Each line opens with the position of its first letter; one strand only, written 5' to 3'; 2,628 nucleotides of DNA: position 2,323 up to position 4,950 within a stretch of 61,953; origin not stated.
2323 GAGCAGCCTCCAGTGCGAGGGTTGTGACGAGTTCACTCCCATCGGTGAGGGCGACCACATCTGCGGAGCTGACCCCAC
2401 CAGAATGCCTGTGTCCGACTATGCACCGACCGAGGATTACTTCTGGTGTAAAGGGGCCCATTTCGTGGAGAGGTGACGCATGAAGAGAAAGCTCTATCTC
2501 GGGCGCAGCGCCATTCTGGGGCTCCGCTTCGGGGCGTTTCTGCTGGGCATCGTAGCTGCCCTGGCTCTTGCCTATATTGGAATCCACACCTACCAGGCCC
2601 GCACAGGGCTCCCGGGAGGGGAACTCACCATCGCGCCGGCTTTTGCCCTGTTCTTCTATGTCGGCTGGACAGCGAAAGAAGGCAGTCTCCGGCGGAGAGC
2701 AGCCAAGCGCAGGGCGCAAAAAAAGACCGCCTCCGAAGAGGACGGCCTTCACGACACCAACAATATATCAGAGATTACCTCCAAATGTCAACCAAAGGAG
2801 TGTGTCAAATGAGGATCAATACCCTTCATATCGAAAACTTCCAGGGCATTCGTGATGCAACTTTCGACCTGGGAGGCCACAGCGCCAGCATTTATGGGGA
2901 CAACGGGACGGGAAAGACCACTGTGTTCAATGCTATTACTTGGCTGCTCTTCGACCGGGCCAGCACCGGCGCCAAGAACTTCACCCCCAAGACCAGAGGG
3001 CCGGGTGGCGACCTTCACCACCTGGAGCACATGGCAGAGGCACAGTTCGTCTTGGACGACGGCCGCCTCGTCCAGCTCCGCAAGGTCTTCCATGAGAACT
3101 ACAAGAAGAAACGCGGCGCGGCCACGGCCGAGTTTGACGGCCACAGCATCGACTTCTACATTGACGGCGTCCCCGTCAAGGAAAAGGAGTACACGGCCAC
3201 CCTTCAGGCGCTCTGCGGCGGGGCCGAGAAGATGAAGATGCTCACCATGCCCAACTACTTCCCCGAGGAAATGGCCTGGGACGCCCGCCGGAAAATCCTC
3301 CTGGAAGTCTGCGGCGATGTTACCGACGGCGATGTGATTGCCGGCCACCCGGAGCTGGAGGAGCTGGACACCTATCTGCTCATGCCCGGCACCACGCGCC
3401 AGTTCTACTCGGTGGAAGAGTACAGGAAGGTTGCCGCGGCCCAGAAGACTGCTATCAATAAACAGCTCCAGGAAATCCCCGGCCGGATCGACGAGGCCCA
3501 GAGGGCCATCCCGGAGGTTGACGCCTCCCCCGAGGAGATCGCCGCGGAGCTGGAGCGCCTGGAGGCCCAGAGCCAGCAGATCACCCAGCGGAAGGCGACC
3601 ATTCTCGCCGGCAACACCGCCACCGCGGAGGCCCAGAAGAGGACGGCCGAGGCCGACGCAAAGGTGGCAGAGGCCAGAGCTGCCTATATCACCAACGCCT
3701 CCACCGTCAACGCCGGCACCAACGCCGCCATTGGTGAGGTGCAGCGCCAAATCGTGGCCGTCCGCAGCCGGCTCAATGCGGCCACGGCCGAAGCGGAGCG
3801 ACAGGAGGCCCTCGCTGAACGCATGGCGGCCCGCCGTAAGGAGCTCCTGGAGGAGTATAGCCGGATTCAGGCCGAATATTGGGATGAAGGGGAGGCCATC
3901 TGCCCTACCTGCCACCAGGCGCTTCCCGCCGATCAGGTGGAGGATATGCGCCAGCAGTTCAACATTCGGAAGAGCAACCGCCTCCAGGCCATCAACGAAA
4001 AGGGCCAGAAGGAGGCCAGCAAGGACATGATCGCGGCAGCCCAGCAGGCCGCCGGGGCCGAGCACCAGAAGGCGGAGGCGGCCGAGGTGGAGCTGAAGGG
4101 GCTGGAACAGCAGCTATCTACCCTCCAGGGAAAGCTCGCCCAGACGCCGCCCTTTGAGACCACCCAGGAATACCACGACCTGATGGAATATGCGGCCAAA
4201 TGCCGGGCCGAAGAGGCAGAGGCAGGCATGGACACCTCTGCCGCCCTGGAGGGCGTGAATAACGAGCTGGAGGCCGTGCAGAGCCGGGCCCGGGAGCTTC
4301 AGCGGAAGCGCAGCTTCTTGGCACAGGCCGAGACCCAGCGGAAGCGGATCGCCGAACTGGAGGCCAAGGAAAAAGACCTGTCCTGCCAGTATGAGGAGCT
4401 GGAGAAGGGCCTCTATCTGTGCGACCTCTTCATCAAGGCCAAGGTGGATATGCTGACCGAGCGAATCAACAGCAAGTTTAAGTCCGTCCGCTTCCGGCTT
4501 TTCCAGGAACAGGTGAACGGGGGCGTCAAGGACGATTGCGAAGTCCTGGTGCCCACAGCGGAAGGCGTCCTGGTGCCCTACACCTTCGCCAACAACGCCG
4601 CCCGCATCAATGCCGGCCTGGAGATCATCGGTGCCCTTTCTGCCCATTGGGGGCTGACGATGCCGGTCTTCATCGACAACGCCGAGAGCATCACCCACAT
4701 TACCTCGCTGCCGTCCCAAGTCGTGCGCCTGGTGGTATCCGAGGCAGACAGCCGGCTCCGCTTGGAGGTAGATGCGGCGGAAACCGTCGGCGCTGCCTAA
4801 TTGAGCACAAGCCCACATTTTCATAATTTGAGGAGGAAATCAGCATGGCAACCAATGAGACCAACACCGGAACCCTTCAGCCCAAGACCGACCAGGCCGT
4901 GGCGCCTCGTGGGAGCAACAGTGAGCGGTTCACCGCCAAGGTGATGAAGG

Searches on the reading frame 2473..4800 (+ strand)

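Call 66: search_protein_families(library=pfam, proteins=[window:2473-4800:+], max_evalue=0.0001)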
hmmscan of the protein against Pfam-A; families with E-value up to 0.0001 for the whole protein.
window:2473-4800:+ (775 aa): 5 families
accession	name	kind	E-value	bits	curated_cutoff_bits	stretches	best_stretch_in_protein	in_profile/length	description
PF13476.12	AAA_23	-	1.8e-18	68.3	27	1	118-372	2-195/201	AAA domain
PF13175.12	AAA_15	-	1.6e-06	28.4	32.1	1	113-160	1-48/374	AAA ATPase domain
PF02463.25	SMC_N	-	2.5e-06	27.5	40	1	115-164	2-53/220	RecF/RecN/SMC N terminal domain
PF13514.12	AAA_27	-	2.1e-05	24.7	22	1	113-170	1-61/206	AAA domain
PF13555.12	AAA_29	-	7.2e-05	22.9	27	0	120-160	9-47/61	P-loop containing region of AAA domain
